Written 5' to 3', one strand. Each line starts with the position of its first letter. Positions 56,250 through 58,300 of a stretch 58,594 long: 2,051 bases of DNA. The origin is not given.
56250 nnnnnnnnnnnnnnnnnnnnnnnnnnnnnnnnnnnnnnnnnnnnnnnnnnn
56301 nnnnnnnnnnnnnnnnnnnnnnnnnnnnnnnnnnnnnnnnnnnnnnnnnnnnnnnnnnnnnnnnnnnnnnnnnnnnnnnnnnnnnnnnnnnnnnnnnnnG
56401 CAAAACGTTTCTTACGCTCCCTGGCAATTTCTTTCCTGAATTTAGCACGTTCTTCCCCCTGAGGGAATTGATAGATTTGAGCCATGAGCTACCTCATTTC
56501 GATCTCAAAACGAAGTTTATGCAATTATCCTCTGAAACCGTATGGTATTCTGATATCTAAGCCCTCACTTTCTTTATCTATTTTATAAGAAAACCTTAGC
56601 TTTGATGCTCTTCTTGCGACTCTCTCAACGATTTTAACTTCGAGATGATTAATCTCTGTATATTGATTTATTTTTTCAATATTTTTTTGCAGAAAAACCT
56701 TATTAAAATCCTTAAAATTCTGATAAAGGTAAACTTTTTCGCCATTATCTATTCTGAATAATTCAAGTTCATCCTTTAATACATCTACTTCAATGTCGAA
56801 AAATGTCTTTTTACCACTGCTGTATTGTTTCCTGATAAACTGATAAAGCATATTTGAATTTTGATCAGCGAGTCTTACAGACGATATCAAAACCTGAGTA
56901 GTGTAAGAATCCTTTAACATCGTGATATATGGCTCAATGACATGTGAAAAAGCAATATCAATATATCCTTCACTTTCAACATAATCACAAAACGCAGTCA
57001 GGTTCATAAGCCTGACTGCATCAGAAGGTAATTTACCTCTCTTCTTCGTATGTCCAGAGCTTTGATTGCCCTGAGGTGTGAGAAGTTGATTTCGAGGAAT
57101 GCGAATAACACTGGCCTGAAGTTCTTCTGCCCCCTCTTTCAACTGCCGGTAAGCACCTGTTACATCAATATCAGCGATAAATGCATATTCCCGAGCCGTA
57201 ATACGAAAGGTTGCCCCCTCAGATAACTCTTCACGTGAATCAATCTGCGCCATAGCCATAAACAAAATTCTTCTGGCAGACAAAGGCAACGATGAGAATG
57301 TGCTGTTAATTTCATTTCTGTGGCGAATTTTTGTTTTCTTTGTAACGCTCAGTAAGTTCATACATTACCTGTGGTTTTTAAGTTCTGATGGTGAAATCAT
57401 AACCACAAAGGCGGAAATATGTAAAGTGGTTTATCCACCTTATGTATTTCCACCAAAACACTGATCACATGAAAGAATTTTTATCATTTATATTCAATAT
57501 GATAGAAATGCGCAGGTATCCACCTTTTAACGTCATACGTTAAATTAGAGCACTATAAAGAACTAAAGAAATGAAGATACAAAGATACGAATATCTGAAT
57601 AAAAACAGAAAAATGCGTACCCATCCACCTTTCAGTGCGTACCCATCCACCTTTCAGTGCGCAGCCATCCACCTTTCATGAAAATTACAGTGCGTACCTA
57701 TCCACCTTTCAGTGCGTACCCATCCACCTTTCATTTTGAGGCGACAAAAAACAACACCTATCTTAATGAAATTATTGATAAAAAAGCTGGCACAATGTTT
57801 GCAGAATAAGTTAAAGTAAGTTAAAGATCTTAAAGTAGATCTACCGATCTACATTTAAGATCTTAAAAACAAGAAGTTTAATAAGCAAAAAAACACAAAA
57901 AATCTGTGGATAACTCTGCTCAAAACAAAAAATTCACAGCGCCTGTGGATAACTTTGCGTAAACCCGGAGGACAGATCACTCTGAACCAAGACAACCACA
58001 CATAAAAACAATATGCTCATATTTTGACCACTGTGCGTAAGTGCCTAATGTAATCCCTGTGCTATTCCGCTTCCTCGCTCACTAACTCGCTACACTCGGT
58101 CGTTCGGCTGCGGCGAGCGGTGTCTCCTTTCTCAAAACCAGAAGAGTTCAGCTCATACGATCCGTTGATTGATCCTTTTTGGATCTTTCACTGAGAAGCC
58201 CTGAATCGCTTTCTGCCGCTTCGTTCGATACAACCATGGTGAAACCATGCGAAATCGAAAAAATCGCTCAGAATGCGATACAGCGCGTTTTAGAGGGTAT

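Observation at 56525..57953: A second, iteron-type (Pir-like) replicon alongside the IncFII replicon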

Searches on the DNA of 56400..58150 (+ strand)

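Call 5: search_dna_similar(query=window:56400-58050:+, collection=plasmids, mode=near, max_rows=30)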
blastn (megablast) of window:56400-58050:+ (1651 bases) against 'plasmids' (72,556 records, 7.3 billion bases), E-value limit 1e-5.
Records with a match: 943; places in all: 2376; records where one place covers at least 80% of the query: 645.
Best place of each record, by identity: >=99% 260; 95-99% 489; 90-95% 189; 80-90% 4; 60-80% 1.
By first word of the organism name: Escherichia 622; Salmonella 222; Klebsiella 56; Shigella 26; Citrobacter 10; uncultured 3; Enterobacter 2; Vibrio 1; Morganella 1.
By predicted mobility (MOB-suite, as given by PLSDB): conjugative 574; mobilizable 188; non-mobilizable 181.
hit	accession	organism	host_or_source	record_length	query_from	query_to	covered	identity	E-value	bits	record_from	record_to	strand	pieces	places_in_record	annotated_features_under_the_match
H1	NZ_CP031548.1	Escherichia coli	pig,cell culture,feces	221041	1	1651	100%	100.0%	0e+0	3049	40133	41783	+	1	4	RepB family plasmid replication initiator protein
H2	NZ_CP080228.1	Escherichia coli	Sus scrofa domesticus,clinical sample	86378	1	1651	100%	100.0%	0e+0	3049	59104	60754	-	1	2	RepB family plasmid replication initiator protein | hypothetical protein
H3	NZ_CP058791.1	Shigella flexneri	Stanley WWTPs_6 WWTPs influent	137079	1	1651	100%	100.0%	0e+0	3049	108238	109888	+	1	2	RepB family plasmid replication initiator protein | hypothetical protein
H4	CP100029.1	Escherichia coli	cell culture,gut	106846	1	1651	100%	100.0%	0e+0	3049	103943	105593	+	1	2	replication initiation protein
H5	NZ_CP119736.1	Escherichia coli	bovine,pure culture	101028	1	1651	100%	100.0%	0e+0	3049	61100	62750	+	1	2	RepB family plasmid replication initiator protein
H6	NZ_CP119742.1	Escherichia coli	bovine,pure culture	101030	1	1651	100%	100.0%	0e+0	3049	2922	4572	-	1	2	RepB family plasmid replication initiator protein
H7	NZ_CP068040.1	Escherichia coli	swine,intestinal tract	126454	1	1651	100%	100.0%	0e+0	3049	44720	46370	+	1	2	RepB family plasmid replication initiator protein | hypothetical protein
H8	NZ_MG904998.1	Escherichia coli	pig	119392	1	1651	100%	100.0%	0e+0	3049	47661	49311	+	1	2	RepB family plasmid replication initiator protein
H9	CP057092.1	Escherichia coli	culture,Pooled pig faecal samples ...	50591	1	1651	100%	100.0%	0e+0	3049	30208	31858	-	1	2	replication initiation protein | hypothetical protein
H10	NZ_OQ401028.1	Escherichia coli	-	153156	1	1651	100%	100.0%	0e+0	3049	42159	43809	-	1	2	RepB family plasmid replication initiator protein | hypothetical protein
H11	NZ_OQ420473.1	Escherichia coli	-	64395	1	1651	100%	100.0%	0e+0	3049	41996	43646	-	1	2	RepB family plasmid replication initiator protein | hypothetical protein (x2)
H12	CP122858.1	Escherichia coli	Sus scrofa,feces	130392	1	1651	100%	100.0%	0e+0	3049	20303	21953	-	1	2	replication initiation protein | hypothetical protein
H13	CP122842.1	Escherichia coli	Sus scrofa,feces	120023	1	1651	100%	100.0%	0e+0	3049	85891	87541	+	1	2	replication initiation protein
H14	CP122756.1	Escherichia coli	Sus scrofa,feces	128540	1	1651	100%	100.0%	0e+0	3049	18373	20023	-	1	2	replication initiation protein | hypothetical protein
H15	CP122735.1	Escherichia coli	Sus scrofa,feces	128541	1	1651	100%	100.0%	0e+0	3049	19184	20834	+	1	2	replication initiation protein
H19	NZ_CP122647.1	Escherichia coli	Sus scrofa,feces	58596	1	1651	100%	100.0%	0e+0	3049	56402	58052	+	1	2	RepB family plasmid replication initiator protein | hypothetical protein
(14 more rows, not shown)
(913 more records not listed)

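Call 6: get_annotated_region(hit=H19, flank=6000)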
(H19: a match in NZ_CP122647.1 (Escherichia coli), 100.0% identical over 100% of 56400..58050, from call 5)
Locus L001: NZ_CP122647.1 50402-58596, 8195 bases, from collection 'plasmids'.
description: Escherichia coli strain ETEC4079 plasmid unnamed4, complete sequence
organism: Escherichia coli (NCBI taxid 562)
taxonomy: Bacteria; Pseudomonadota; Gammaproteobacteria; Enterobacterales; Enterobacteriaceae; Escherichia; Escherichia coli
host: -; source: Sus scrofa,feces; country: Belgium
typing (MOB-suite, as given by PLSDB): non-mobilizable; replicon IncFIA,IncX1
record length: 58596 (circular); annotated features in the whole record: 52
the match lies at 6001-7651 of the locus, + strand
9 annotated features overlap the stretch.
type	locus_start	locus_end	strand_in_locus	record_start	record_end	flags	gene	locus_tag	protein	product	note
CDS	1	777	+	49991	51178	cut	-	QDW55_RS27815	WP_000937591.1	IS91 family transposase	-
CDS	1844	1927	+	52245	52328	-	dinQ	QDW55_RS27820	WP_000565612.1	damage-inducible type I toxin DinQ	-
CDS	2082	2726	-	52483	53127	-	-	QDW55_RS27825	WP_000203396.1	recombinase family protein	GO:0006310 - DNA recombination [Evidence IEA]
CDS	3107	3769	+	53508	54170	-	-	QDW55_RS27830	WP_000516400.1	division plane positioning ATPase MipZ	-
CDS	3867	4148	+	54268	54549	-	-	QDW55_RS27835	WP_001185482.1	hypothetical protein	-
CDS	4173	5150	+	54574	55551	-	-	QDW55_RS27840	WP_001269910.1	DUF6685 family protein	-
CDS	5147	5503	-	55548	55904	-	ddp1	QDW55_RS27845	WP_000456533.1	DNA distortion polypeptide 3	-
CDS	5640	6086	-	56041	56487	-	-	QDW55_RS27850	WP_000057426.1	hypothetical protein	-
CDS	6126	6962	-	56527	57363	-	-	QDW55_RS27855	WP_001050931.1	RepB family plasmid replication initiator protein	GO:0006270 - DNA replication initiation [Evidence IEA]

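Call 57: search_dna_similar(query=window:58040-58150:+, collection=plasmids, mode=distant, max_rows=30, rows=spread, max_evalue=0.001)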
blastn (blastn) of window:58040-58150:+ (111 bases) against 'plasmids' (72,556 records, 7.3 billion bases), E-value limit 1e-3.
The search stops at 5000 records and this limit was reached: more records match than are counted here, and every count below describes the 5000 best-scoring records only.
Records with a match: at least 5000; places in all: 5315; records where one place covers at least 80% of the query: 962.
Best place of each record, by identity: >=99% 423; 95-99% 1298; 90-95% 1938; 80-90% 1330; 60-80% 11.
By first word of the organism name: Escherichia 2739; Salmonella 723; Klebsiella 598; Enterobacter 440; Shigella 219; Citrobacter 114; Yersinia 53; uncultured 20; Serratia 14; Raoultella 13; and 25 more.
By predicted mobility (MOB-suite, as given by PLSDB): mobilizable 3283; conjugative 1122; non-mobilizable 595.
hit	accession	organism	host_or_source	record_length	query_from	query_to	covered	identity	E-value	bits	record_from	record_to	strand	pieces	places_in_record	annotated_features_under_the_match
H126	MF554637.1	uncultured bacterium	-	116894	1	111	100%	100.0%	1e-49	201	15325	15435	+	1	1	none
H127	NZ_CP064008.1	Escherichia coli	Pig,rectal swab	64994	1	111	100%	100.0%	1e-49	201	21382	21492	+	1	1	none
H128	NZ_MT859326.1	Escherichia coli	-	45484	1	111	100%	99.1%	6e-48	196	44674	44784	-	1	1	none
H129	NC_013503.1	Escherichia coli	Homo sapiens,urine of ...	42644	3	111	98%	97.2%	4e-44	184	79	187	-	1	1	none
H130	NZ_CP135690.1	Escherichia coli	-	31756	3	111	98%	97.2%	4e-44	184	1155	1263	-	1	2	none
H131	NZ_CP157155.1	Escherichia coli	culture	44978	3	111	98%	95.4%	2e-41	175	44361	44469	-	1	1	none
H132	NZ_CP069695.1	Escherichia coli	Homo sapiens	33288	25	103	71%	91.3%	6e-22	110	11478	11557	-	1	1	none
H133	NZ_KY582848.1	Escherichia coli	Culture,sewage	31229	25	103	71%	91.3%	6e-22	110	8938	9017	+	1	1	none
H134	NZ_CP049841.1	Escherichia coli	Homo sapiens,Biopsy of human bladder ...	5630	22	98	69%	93.5%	4e-24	117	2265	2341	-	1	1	none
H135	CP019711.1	Yersinia pestis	cell culture,lab strain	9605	21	98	70%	91.0%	6e-22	110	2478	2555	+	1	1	record has no annotation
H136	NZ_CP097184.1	Escherichia coli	pig manure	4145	2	81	72%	87.5%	3e-19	100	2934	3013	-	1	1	none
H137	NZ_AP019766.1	Escherichia coli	Homo sapiens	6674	22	98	69%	89.6%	3e-20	104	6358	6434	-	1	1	hypothetical protein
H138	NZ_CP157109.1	Escherichia coli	culture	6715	22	97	68%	90.8%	8e-21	106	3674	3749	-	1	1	none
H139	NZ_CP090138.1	Salmonella enterica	Homo sapiens,stool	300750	22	97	68%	89.5%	1e-19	102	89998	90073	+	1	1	none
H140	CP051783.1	Escherichia coli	cattle,feces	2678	22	97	68%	89.5%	1e-19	102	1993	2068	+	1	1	none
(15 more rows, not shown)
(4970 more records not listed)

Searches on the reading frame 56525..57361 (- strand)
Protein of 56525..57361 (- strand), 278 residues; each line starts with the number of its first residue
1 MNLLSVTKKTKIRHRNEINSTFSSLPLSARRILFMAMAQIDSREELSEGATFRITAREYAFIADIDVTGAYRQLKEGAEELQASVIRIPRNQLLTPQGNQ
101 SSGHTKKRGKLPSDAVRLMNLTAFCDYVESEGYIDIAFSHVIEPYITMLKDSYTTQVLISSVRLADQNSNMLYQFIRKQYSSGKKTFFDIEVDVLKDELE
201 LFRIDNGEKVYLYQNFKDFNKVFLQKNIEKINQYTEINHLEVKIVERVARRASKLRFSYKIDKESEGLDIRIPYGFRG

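Call 7: profile_search(protein=window:56525-57361:-)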
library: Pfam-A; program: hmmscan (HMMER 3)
A. the first sequence (278 residues): domains with independent E <= 10: 3; with E <= 0.001: 2
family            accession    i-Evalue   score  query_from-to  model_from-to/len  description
Rep3_N            PF01051.27    7.7e-19    68.9      12-176         2-140/141  Initiator Replication protein, WH1
Rep3_C            PF21205.3     2.7e-05    24.8     209-258        14-58/59  Initiator Rep protein, WH2
Htt_bridge        PF20925.3       0.094    12.3      84-186        69-176/271  Huntingtin, bridge

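Call 9: search_solved_structures(query=window:56525-57361:-, max_evalue=1, show_alignments=2)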
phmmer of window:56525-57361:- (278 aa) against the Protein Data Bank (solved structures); distinct sequences matched with E-value up to 1: 2.
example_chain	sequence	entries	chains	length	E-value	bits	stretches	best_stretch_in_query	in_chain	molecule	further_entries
2nra_C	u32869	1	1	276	6.3e-52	179.9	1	3-265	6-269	PI protein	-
1hkq_A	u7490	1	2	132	2.3e-07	34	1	11-82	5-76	REPLICATION PROTEIN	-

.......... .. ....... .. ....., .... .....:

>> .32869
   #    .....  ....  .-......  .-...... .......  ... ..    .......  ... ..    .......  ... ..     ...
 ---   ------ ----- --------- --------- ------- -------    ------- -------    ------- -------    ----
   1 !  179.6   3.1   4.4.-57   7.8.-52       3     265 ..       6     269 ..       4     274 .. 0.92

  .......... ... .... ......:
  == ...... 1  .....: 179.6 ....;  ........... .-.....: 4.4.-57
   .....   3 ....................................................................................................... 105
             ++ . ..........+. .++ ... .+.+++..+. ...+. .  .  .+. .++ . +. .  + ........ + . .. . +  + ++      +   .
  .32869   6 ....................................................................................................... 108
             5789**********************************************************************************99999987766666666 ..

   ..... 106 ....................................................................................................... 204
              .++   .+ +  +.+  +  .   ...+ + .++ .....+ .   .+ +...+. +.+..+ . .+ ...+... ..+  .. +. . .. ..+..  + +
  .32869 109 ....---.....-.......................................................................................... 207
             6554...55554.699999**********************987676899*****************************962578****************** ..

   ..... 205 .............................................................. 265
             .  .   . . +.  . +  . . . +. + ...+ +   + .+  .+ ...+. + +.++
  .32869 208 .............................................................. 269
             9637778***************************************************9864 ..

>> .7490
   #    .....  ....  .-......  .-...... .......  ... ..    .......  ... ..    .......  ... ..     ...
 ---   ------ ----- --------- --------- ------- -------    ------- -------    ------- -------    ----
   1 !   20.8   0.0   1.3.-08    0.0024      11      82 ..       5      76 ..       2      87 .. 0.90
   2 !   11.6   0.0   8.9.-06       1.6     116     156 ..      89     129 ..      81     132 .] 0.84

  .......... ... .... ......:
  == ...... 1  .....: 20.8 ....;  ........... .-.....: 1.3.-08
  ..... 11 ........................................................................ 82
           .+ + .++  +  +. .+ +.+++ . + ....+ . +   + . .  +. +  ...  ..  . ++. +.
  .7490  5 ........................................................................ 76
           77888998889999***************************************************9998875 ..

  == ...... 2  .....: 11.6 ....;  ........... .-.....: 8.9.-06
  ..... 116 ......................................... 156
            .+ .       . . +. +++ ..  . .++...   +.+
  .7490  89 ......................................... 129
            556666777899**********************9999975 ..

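Call 24: search_protein_families(proteins=[window:56525-57361:-], library=ncbifam, max_evalue=0.01)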
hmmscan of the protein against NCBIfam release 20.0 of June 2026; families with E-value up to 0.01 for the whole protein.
window:56525-57361:- (278 aa): 2 families
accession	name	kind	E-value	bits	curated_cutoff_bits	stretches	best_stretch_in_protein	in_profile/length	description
NF038290.1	repM_Acin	exception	1.4e-13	50.8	250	1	16-262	7-226/304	replication initiation protein RepM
NF010305.0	PRK13742.1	equivalog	2.6e-06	26.9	342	1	9-260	15-243/251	replication initiation protein RepE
